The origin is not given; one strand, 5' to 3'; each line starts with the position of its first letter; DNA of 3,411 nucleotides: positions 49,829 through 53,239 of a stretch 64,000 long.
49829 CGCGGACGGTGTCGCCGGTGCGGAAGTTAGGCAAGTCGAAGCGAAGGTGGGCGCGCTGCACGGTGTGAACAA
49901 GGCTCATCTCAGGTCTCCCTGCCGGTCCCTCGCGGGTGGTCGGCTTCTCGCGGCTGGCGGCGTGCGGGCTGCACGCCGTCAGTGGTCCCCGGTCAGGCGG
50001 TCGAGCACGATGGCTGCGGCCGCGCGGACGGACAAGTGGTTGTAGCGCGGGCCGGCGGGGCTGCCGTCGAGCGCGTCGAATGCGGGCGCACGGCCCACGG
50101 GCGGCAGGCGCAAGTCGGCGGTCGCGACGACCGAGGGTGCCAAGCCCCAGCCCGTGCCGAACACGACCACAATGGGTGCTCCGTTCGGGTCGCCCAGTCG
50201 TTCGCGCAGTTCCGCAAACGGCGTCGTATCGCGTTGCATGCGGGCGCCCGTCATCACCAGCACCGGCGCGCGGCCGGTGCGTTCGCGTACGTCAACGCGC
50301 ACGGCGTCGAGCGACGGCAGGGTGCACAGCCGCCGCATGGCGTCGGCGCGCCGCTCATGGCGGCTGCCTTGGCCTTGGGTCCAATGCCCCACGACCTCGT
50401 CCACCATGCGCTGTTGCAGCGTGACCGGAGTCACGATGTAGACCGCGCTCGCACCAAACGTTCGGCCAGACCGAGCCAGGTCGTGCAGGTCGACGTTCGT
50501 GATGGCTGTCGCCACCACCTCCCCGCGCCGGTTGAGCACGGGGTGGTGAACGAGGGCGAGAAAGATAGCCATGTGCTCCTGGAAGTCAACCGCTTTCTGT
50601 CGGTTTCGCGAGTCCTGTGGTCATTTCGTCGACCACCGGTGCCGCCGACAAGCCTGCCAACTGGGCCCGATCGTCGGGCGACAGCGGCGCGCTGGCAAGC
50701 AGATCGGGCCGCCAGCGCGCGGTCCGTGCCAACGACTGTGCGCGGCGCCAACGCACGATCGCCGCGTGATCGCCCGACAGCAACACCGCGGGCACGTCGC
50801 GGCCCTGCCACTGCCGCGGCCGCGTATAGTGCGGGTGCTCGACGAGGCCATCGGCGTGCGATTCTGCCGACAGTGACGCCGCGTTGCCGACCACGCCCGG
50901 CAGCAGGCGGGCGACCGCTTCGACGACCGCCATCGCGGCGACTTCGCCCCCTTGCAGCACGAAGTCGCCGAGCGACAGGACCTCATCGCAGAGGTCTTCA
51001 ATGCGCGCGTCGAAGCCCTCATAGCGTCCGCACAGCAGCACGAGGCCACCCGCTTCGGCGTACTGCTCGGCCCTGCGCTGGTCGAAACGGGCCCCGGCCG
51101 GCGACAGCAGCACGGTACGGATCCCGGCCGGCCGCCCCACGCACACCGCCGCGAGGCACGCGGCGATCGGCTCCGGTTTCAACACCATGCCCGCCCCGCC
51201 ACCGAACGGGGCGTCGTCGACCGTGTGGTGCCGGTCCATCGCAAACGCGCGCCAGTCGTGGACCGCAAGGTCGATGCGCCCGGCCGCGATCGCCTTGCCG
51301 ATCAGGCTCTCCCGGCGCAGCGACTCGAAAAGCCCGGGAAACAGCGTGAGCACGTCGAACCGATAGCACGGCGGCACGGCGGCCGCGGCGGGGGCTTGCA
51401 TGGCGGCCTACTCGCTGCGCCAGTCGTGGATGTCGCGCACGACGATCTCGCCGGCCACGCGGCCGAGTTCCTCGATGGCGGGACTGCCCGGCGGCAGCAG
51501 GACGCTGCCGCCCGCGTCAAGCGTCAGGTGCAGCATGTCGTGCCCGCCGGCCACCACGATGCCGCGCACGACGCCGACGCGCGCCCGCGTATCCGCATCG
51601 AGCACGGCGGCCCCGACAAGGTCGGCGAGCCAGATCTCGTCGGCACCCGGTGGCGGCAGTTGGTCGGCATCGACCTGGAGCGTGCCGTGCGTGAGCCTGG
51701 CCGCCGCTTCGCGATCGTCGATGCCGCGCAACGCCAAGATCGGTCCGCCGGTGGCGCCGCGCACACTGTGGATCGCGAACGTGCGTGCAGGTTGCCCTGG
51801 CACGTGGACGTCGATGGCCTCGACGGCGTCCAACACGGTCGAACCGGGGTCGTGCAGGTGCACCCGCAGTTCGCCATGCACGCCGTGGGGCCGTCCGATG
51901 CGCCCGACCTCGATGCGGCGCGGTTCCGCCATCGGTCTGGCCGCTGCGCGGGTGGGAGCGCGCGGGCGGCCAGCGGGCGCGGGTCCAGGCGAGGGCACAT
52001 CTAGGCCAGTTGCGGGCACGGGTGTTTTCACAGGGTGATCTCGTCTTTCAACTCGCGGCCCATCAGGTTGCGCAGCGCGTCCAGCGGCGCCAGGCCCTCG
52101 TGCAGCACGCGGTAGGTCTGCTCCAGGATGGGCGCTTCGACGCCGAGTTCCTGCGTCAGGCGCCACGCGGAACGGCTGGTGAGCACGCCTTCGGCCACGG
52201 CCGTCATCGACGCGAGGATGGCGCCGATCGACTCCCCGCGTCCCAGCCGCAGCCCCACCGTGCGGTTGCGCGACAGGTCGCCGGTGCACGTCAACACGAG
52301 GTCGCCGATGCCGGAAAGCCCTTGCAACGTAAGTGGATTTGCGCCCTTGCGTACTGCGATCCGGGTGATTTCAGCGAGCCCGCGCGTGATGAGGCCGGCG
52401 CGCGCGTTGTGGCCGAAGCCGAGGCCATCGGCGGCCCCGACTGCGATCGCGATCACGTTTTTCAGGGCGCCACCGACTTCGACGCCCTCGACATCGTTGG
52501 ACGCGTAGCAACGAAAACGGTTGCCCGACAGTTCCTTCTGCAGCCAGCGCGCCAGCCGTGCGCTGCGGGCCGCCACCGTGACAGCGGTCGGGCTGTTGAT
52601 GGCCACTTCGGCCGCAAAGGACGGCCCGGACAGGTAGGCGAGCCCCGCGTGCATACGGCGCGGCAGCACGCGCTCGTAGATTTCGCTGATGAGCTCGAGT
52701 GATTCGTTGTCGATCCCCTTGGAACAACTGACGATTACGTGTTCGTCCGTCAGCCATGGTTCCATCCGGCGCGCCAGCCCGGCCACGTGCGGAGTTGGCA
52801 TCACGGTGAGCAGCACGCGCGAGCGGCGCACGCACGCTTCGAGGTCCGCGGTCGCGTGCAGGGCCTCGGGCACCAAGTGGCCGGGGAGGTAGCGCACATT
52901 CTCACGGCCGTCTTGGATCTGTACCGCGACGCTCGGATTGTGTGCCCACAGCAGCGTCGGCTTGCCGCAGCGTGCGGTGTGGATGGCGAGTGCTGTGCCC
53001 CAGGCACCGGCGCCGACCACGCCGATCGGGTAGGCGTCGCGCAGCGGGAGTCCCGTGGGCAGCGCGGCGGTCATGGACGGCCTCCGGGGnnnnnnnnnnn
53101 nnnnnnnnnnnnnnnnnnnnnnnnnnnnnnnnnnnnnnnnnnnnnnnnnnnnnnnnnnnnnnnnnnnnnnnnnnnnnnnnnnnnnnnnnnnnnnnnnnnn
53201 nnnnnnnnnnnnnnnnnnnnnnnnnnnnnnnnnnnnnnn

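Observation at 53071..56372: DUF1844, NtrC-family sigma-54 activator, second tandem-AAA ATPase and gpsA as one transcription unit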

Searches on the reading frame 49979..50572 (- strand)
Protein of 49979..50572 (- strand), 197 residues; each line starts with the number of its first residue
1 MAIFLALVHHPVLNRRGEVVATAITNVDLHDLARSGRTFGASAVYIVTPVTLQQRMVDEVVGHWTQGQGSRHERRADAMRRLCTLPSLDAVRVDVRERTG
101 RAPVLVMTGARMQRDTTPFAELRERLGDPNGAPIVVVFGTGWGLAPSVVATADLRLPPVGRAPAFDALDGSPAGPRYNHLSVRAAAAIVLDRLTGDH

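Call 71: search_protein_families(library=pfam, proteins=[window:49979-50572:-], max_evalue=0.001)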
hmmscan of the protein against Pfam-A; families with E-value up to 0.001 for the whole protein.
window:49979-50572:- (197 aa): 1 family
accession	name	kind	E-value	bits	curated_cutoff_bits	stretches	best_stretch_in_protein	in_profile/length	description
PF09936.14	Methyltrn_RNA_4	-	8.3e-58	195.7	22.6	1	3-195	2-182/182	SAM-dependent RNA methyltransferase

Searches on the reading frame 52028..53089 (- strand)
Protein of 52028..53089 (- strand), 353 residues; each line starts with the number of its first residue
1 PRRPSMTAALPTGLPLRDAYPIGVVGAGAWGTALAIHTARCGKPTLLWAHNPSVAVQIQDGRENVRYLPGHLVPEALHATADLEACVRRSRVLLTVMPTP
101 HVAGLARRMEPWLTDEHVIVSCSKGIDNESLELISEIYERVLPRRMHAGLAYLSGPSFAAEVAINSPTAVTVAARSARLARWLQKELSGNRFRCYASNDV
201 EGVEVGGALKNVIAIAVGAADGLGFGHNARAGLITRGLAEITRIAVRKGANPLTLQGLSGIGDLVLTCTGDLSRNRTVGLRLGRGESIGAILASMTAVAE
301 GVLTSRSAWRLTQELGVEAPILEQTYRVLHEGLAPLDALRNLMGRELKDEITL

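Call 3: search_protein_families(library=pfam, proteins=[window:52028-53089:-], max_evalue=0.01)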
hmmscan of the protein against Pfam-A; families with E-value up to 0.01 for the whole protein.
window:52028-53089:- (353 aa): 5 families
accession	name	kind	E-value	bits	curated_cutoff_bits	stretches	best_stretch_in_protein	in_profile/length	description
PF07479.19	NAD_Gly3P_dh_C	-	1.6e-50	171.4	25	1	199-339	1-141/142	NAD-dependent glycerol-3-phosphate dehydrogenase C-terminus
PF01210.29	NAD_Gly3P_dh_N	-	8.7e-44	149.7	23.1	1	22-178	2-156/158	NAD-dependent glycerol-3-phosphate dehydrogenase N-terminus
PF20618.3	GPD_NAD_C_bact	-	7e-21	75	27.6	1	259-324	1-65/66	Bacterial GPD, NAD-dependent C-terminal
PF03807.23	F420_oxidored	-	0.0004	21.3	21.6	1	22-124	2-93/94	NADP oxidoreductase coenzyme F420-dependent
PF02558.23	ApbA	-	0.0011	19.1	22.2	1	22-142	1-119/150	Ketopantoate reductase PanE/ApbA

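Call 4: search_protein_families(library=ncbifam, proteins=[window:52028-53089:-], max_evalue=0.01)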
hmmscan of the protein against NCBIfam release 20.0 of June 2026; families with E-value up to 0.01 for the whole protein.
window:52028-53089:- (353 aa): 16 families
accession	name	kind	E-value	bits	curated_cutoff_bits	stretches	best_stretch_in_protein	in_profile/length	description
NF000942.0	PRK00094.1-4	subfamily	7.5e-122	406.7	257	1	22-350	5-332/334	NAD(P)H-dependent glycerol-3-phosphate dehydrogenase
NF000940.0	PRK00094.1-2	subfamily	2.2e-112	375.9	202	1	22-351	3-329/330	NAD(P)H-dependent glycerol-3-phosphate dehydrogenase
NF000941.0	PRK00094.1-3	equivalog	3.3e-103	345.5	423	1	22-351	4-333/336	NAD(P)H-dependent glycerol-3-phosphate dehydrogenase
NF000939.0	PRK00094.1-1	equivalog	1.8e-94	316.6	473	1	20-351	6-336/339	NAD(P)H-dependent glycerol-3-phosphate dehydrogenase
NF000946.0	PRK00094.2-4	equivalog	2.1e-88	296.5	455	1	19-351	4-333/342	NAD(P)H-dependent glycerol-3-phosphate dehydrogenase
NF011211.0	PRK14618.1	equivalog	6.1e-84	282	489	1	19-350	4-328/328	NAD(P)H-dependent glycerol-3-phosphate dehydrogenase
NF009098.0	PRK12439.1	equivalog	2.7e-77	260.4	436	1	22-348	10-333/341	NAD(P)H-dependent glycerol-3-phosphate dehydrogenase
NF011212.0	PRK14619.1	equivalog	3.9e-75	252.9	377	1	80-351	39-308/309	NAD(P)H-dependent glycerol-3-phosphate dehydrogenase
NF000944.0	PRK00094.2-2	equivalog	5e-75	252.7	603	1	21-346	22-343/371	NAD(P)H-dependent glycerol-3-phosphate dehydrogenase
NF011213.0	PRK14620.1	equivalog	1.5e-65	221.5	478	1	22-342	3-324/326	NAD(P)H-dependent glycerol-3-phosphate dehydrogenase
NF000943.0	PRK00094.2-1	equivalog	1.4e-61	208.7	400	1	22-345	3-295/296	NAD(P)H-dependent glycerol-3-phosphate dehydrogenase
TIGR03376.1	glycerol3P_DH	equivalog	4.4e-61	206.9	285.5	1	22-335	2-335/342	glycerol-3-phosphate dehydrogenase (NAD(+))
NF000947.0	PRK00094.2-5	equivalog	8.1e-44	150.4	251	1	22-331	7-316/323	NAD(P)H-dependent glycerol-3-phosphate dehydrogenase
NF000945.0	PRK00094.2-3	equivalog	3.1e-43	148.8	491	1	22-343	3-347/352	NAD(P)H-dependent glycerol-3-phosphate dehydrogenase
NF005089.0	PRK06522.1-4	subfamily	0.00062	19.2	223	1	22-126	3-104/326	2-dehydropantoate 2-reductase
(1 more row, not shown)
